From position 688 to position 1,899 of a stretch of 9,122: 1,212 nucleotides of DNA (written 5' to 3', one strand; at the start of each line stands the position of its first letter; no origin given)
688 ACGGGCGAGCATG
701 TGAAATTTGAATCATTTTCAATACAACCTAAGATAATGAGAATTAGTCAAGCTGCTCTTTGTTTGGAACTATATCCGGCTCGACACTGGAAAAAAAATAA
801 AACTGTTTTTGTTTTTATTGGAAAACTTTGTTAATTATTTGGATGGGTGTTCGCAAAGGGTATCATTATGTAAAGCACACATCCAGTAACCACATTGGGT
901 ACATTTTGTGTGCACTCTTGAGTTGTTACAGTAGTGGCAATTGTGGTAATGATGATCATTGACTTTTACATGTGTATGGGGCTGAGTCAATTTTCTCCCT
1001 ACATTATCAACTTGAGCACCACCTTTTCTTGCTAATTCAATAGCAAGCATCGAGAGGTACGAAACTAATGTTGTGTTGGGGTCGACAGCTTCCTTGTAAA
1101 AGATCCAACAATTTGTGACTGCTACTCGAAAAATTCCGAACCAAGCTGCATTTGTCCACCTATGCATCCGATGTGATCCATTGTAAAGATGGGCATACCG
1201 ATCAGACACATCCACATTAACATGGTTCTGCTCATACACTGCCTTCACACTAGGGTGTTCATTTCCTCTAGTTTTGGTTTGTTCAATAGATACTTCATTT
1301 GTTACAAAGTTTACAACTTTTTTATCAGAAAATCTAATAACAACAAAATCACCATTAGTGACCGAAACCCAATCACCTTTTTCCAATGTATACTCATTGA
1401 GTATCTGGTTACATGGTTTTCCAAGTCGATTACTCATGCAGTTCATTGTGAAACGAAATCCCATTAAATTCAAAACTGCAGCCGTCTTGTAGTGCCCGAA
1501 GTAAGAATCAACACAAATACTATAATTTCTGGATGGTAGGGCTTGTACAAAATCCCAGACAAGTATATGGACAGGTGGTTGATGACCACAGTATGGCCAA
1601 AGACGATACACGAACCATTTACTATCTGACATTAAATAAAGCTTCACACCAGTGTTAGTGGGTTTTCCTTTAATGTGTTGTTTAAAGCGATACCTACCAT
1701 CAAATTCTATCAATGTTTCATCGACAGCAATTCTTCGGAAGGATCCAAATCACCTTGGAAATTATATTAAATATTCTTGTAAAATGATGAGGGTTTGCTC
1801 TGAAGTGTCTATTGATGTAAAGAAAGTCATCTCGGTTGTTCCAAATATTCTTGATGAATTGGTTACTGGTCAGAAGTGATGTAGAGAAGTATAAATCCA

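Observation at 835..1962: piggyBac-family transposase with conserved catalytic Asp residues and Cys-rich domain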

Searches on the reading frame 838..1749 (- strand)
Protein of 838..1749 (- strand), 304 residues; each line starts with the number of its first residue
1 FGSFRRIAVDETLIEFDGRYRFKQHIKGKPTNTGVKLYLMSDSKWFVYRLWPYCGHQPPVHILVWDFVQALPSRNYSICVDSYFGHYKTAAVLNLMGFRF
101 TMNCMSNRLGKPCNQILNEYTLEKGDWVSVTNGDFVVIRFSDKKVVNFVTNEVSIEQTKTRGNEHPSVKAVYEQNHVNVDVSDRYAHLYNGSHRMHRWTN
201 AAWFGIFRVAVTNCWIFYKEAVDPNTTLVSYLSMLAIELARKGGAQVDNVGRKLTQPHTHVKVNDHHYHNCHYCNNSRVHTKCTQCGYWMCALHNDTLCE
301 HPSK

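Call 6: search_protein_families(library=pfam, proteins=[window:838-1749:-], max_evalue=1)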
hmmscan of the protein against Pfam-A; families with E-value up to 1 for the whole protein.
seq(304 aa): 2 families
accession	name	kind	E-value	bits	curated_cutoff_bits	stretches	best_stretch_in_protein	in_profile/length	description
PF13843.12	DDE_Tnp_1_7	-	5.3e-22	79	22.4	1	7-215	128-349/349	Transposase IS4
PF07341.16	DUF1473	-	0.18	12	25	1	83-156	75-145/163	Protein of unknown function (DUF1473)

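Call 8: find_homologous_proteins(query=window:838-1749:-)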
Query seq(304 aa) (304 aa): 3 proteins with E <= 0.001 among 213 candidates.
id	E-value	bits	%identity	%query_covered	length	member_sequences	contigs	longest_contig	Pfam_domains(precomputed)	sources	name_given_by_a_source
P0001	1.1e-74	270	44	97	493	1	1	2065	PF13843.13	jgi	jgi:hypothetical protein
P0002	1.5e-58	217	47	68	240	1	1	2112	-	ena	-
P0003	1.2e-18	85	54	28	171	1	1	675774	-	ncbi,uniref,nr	ncbi:hypothetical protein C9374_003429 [Naegleria lovaniensis]|uniref:Uncharacterized protein n=1 Ta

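Call 10: find_encoding_contigs(protein=P0003, flank=10000, max_places=4)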
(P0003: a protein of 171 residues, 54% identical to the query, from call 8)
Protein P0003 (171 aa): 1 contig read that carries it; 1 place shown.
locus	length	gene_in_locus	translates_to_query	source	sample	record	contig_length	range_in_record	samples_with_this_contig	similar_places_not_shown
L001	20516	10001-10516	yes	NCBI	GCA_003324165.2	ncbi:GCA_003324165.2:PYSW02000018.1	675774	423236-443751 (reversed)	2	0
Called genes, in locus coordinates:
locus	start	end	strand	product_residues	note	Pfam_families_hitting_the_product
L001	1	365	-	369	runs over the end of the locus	PF01980:TrmO_N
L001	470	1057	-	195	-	-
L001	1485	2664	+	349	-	-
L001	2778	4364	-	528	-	-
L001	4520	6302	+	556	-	PF00067:p450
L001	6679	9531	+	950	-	PF00018:SH3_1 (weak), PF07653:SH3_2 (weak), PF14604:SH3_9 (weak), PF00621:RhoGEF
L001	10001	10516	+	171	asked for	-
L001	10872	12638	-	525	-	PF00481:PP2C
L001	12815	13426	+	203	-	-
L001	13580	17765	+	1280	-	PF00520:Ion_trans, PF07885:Ion_trans_2, PF22614:Slo-like_RCK, PF03493:BK_channel_a, PF22614:Slo-like_RCK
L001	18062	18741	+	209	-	PF00043:GST_C (weak), PF14497:GST_C_3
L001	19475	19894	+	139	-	-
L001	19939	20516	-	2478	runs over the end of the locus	PF25010:ARM_UBP24_USP9X-Y, PF00443:UCH, PF13423:UCH_1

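Call 15: find_encoding_contigs(protein=P0001, flank=5000)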
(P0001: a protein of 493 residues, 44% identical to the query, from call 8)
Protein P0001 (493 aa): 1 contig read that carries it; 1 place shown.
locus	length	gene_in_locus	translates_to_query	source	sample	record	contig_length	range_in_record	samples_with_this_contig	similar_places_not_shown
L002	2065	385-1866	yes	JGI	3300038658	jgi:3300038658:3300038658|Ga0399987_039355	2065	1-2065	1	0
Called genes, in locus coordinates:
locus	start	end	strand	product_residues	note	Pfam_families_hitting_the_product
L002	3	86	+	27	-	?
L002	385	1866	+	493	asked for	PF13843:DDE_Tnp_1_7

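Call 16: find_encoding_contigs(protein=P0002, flank=5000)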
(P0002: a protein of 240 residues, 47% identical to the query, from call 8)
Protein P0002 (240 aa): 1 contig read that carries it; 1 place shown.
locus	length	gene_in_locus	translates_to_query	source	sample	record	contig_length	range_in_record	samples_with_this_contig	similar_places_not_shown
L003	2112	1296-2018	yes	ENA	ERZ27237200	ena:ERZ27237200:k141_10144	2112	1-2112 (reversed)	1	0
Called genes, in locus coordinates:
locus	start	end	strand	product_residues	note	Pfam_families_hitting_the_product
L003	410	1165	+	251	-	-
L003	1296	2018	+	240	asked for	-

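Call 19: search_solved_structures(query=window:838-1746:-, max_evalue=0.01, show_alignments=2)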
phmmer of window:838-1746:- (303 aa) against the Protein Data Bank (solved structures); distinct sequences matched with E-value up to 0.01: 2.
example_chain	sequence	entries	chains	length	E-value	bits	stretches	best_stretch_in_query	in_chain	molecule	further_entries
6x67_C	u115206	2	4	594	8.6e-10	41.4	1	6-222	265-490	Transposase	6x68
9c0f_C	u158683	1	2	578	6.5e-09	38.5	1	4-226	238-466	piggyBat transposase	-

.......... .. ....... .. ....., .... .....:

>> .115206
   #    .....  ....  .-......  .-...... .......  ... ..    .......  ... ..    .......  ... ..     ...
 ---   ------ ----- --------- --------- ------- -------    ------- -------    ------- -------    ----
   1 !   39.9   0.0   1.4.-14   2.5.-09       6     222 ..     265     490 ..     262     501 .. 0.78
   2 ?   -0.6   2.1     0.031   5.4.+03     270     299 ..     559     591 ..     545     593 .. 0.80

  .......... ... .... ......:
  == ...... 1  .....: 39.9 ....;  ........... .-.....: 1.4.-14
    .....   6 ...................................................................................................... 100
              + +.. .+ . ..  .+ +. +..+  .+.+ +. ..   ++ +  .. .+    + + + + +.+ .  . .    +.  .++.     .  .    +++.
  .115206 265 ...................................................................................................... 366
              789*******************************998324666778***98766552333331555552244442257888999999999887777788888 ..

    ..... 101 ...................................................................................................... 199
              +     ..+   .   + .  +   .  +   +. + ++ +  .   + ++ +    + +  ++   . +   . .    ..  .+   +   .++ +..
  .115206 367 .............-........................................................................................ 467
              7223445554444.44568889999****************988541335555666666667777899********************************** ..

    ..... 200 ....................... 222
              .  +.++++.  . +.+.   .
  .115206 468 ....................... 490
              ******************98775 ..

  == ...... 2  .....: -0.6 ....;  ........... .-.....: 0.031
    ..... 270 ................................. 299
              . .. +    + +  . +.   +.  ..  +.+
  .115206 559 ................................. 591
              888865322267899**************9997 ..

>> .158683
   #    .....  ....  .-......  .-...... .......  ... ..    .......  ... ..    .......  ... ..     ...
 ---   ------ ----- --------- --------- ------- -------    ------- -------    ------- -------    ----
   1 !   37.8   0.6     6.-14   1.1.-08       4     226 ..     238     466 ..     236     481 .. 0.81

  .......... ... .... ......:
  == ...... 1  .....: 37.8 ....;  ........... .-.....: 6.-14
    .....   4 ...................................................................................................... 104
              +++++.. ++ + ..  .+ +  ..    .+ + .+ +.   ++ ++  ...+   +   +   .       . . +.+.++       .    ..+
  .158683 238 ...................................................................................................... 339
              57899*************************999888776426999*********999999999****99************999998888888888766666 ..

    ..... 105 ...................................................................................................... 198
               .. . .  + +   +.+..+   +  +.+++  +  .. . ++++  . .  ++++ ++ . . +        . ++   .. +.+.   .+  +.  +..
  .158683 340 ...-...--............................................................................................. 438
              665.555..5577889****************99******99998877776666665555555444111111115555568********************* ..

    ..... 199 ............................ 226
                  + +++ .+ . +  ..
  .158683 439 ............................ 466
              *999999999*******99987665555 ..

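Call 30: search_protein_representatives(protein=window:838-1746:-)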
Query: 303 residues. Proteins with E-value up to 0.001 (for the whole library): 1778; up to 1e-10: 215; up to 1e-30: 10. The best 150 are listed.
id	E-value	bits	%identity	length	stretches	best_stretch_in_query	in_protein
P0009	1.4e-106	372.6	54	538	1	3-290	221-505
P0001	4.2e-75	269.2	44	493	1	6-299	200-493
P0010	1.9e-38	148.8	30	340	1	3-278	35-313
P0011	1.4e-37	145.9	31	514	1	5-299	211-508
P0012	5.4e-37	144.0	35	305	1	7-288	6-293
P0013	4.5e-36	141.0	35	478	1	4-227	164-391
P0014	2.3e-34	135.3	32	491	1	3-281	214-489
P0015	1.1e-33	133.1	36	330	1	3-188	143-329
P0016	2.1e-32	128.9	31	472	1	5-289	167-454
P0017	3.3e-31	125.0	32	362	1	3-280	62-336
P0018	7.2e-29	117.3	33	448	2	63-246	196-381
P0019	7.4e-28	114.0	33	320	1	5-220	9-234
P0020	5.8e-27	111.0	35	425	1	6-213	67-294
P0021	6.8e-27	110.8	34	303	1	5-222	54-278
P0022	7.9e-27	110.6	32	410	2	68-291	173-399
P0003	3.8e-19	85.3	58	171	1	8-93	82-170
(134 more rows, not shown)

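Call 31: list_cluster_members(proteins=[P0009, P0001, P0010, P0011, P0012, P0013, P0014, P0015, P0016, P0017])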
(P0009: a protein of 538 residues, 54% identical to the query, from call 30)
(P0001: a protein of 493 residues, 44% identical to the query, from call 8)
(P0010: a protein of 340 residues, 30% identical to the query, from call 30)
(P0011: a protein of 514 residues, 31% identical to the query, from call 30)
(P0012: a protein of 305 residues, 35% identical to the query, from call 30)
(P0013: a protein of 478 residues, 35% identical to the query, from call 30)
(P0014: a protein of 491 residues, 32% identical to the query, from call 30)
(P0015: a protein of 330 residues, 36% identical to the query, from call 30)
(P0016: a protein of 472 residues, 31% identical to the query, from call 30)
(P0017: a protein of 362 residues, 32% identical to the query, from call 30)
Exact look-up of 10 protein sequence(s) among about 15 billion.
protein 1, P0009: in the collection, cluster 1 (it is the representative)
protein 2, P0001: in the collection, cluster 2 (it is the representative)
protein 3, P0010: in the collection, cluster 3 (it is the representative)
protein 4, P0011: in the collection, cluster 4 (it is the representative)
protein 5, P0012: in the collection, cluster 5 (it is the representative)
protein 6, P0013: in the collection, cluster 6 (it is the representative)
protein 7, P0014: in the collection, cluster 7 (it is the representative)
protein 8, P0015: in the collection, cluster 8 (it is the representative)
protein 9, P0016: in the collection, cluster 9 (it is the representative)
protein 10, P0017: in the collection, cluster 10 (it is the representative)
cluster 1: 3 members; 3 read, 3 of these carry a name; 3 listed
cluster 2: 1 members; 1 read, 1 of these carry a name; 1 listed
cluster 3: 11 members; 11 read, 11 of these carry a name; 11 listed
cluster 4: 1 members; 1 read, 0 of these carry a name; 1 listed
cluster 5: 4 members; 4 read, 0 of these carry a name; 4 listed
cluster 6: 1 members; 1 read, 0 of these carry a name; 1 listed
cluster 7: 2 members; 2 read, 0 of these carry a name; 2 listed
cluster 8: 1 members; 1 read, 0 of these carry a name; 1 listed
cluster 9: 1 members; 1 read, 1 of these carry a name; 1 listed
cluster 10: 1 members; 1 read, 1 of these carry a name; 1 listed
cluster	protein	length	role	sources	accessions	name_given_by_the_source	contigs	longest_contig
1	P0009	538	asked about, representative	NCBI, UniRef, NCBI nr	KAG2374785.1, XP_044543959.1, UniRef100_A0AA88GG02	hypothetical protein C9374_010529 [Naegleria lovaniensis] | PiggyBac transposable element-derived protein domain-containing protein n=1 Tax=Naegleria ... | uncharacterized protein C9374_010529 [Naegleria lovaniensis]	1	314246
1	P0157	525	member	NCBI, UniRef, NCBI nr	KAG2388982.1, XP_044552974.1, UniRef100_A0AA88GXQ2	hypothetical protein C9374_014382 [Naegleria lovaniensis] | PiggyBac transposable element-derived protein domain-containing protein n=1 Tax=Naegleria ... | uncharacterized protein C9374_014382 [Naegleria lovaniensis]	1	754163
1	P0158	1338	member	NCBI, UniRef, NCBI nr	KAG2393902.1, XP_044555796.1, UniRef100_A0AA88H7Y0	hypothetical protein C9374_003666 [Naegleria lovaniensis] | PiggyBac transposable element-derived protein domain-containing protein n=1 Tax=Naegleria ... | uncharacterized protein C9374_003666 [Naegleria lovaniensis]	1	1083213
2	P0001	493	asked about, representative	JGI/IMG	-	hypothetical protein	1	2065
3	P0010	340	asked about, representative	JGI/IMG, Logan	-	hypothetical protein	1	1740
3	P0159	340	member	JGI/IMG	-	hypothetical protein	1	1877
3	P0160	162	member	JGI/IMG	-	hypothetical protein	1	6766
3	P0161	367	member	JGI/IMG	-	hypothetical protein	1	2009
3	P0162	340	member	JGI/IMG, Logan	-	hypothetical protein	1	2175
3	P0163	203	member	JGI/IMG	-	hypothetical protein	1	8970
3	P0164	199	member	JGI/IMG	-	hypothetical protein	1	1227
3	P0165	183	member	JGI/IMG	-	hypothetical protein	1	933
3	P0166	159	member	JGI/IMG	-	hypothetical protein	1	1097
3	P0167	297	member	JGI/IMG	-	hypothetical protein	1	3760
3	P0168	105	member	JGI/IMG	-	hypothetical protein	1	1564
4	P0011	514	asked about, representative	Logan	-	-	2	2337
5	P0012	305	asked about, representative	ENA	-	-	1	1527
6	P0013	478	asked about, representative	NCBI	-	-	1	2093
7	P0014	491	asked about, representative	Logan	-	-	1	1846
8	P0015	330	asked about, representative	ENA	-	-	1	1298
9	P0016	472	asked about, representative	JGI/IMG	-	hypothetical protein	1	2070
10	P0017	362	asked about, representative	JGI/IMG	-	hypothetical protein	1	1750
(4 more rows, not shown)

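Call 33: find_encoding_contigs(protein=P0009, flank=4000, max_places=3)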
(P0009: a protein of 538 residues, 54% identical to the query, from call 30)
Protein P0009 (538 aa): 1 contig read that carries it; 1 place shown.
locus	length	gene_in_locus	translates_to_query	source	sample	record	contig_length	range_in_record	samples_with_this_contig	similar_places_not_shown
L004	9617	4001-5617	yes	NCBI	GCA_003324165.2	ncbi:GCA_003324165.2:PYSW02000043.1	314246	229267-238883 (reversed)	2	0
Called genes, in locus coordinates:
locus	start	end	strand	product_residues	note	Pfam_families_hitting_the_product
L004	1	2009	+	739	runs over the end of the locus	-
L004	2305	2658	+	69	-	PF01200:Ribosomal_S28e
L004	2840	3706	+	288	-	-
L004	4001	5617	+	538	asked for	PF13843:DDE_Tnp_1_7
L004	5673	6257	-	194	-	-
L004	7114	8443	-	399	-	-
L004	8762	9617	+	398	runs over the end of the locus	PF20628:Dyp_perox_C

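Call 34: find_encoding_contigs(protein=P0157, flank=4000, max_places=3)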
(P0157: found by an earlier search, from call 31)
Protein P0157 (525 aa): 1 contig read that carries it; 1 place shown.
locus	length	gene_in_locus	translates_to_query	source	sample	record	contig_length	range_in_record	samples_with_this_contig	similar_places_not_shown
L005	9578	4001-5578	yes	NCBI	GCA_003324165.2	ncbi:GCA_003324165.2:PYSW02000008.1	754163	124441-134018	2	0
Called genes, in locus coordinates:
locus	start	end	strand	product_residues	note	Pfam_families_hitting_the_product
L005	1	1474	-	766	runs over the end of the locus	PF00078:RVT_1, PF00075:RNase_H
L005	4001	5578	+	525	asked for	PF13843:DDE_Tnp_1_7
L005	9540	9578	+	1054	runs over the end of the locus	PF02342:TerD (faint), PF00168:C2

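Call 41: list_cluster_members(proteins=[window:838-1713:-, window:838-1632:-, window:838-1647:-, window:838-1464:-, P0004])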
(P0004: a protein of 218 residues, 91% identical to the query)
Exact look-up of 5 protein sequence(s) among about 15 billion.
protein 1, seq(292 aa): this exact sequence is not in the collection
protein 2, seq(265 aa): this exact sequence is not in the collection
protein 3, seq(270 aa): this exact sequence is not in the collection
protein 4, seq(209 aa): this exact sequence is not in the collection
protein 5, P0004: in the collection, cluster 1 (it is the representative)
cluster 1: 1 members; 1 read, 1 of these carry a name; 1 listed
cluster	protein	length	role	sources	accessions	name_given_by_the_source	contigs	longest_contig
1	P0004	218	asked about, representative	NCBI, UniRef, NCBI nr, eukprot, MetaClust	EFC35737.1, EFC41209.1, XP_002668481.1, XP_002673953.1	predicted protein [Naegleria gruberi] | Predicted protein n=1 Tax=Naegleria gruberi TaxID=5762 RepID=D2VPH7_NAEGR | uncharacterized protein NAEGRDRAFT_76605 [Naegleria gruberi]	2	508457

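Call 45: search_protein_families(library=pfam, proteins=[P0157], max_evalue=10)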
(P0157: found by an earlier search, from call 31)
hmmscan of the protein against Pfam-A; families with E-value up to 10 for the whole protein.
P0157 (525 aa): 2 families
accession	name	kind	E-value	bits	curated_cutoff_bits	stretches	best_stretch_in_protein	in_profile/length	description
PF13843.12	DDE_Tnp_1_7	-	2.4e-25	90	22.4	1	139-432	30-349/349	Transposase IS4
PF05458.17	Siva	-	0.083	13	26.2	1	487-514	111-139/173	Cd27 binding protein (Siva)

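Call 55: predict_structure(alignment_id=A2)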
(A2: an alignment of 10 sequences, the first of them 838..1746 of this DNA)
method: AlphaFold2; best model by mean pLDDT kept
length: 303 residues; sequences in the alignment: 10
mean_pLDDT: 75.0   pTM: 0.68
mean pLDDT of the five models: 75.0, 74.2, 73.8, 54.0, 53.5
residues with pLDDT >= 90: 73; 70-90: 134; 50-70: 40; < 50: 56
segments of 3 or more residues with pLDDT < 50: 250-303
pLDDT, mean of each block of 10 residues (from residue 1): 78 71 61 82 85 84 93 91 93 94 89 88 92 91 91 82 85 72 61 69 84 89 88 85 70 38 36 39 43 36 34
secondary structure, 60 per line:
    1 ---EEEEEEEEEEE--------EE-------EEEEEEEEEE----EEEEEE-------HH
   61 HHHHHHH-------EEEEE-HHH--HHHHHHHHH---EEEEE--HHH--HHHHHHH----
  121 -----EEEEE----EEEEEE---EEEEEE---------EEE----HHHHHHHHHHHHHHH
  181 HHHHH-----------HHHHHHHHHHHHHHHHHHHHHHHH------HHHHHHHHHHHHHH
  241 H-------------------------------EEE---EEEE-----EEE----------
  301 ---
elements in order: E4-14 E32-41 E46-51 H59-67 E75-79 H86-94 E98-102 H110-116 E126-130 E135-140 E144-149 E159-161 H166-185 H197-220 H227-241 E273-275 E279-282 E288-290

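Call 58: fold_search(model_id=the predicted structure, library=pdb)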
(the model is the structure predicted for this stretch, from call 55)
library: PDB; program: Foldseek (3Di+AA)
matches with E <= 10: 754; with E <= 0.001: 8
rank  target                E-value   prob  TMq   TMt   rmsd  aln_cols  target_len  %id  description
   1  6x67_C                4.2e-14  1.00  0.65  0.42  12.6       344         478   19  Cryo-EM structure of piggyBac transposase strand transfer complex (STC) (released 2020-07-22)
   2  9c0f_C                1.8e-13  1.00  0.64  0.43  11.0       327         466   18  piggyBat transposase protein-DNA complex (released 2025-01-29)
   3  9c0f_D                3.8e-11  1.00  0.64  0.40  16.4       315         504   18  piggyBat transposase protein-DNA complex (released 2025-01-29)
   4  1muh_A                8.3e-06  1.00  0.38  0.28  13.5       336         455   11  CRYSTAL STRUCTURE OF TN5 TRANSPOSASE COMPLEXED WITH TRANSPOSON END DNA (released 2002-09-27)
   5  4dm0_A                2.3e-05  1.00  0.44  0.31   9.3       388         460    9  TN5 transposase: 20MER OUTSIDE END 2 MN complex (released 2012-02-22)
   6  1mus_A                2.7e-05  1.00  0.44  0.32  10.9       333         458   10  crystal structure of Tn5 transposase complexed with resolved outside end DNA (released 2002-09-27)
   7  1mm8_A                5.5e-05  1.00  0.42  0.31   7.5       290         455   10  Crystal structure of Tn5 Transposase complexed with ME DNA (released 2002-12-13)
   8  3ecp_A                8.4e-05  1.00  0.42  0.30  10.9       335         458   11  Crystal Structure Of Tn5 Transposase Complexed With 5' Phosphorylated Transposon End DNA (released 2008-10-21)
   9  2nrx_B                5.0e-03  0.92  0.26  0.36  12.8       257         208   11  Crystal structure of the C-terminal half of UvrC, in the presence of sulfate molecules (released 2007-02-06)
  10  5ejk_B                1.0e-02  0.75  0.20  0.24  19.2       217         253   12  Crystal structure of the Rous sarcoma virus intasome (released 2016-02-17)
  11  1b7e                  1.1e-02  0.93  0.36  0.31   9.2       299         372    9  TRANSPOSASE INHIBITOR (released 1999-04-21)
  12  5ejk_F                1.2e-02  0.75  0.21  0.25  19.8       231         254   11  Crystal structure of the Rous sarcoma virus intasome (released 2016-02-17)
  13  7u32_F                2.5e-02  0.75  0.29  0.33  23.9       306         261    7  MVV cleaved synaptic complex (CSC) intasome at 3.4 A resolution (released 2022-05-11)
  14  5i4a_C                2.8e-02  0.72  0.25  0.14   8.2       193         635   12  X-ray crystal structure of Marinitoga piezophila Argonaute in complex with 5' OH guide RNA (released 2016-03-30)
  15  8ea3_W                3.7e-02  0.21  0.21  0.13  23.3       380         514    7  V-K CAST Transpososome from Scytonema hofmanni, major configuration (released 2022-11-30)
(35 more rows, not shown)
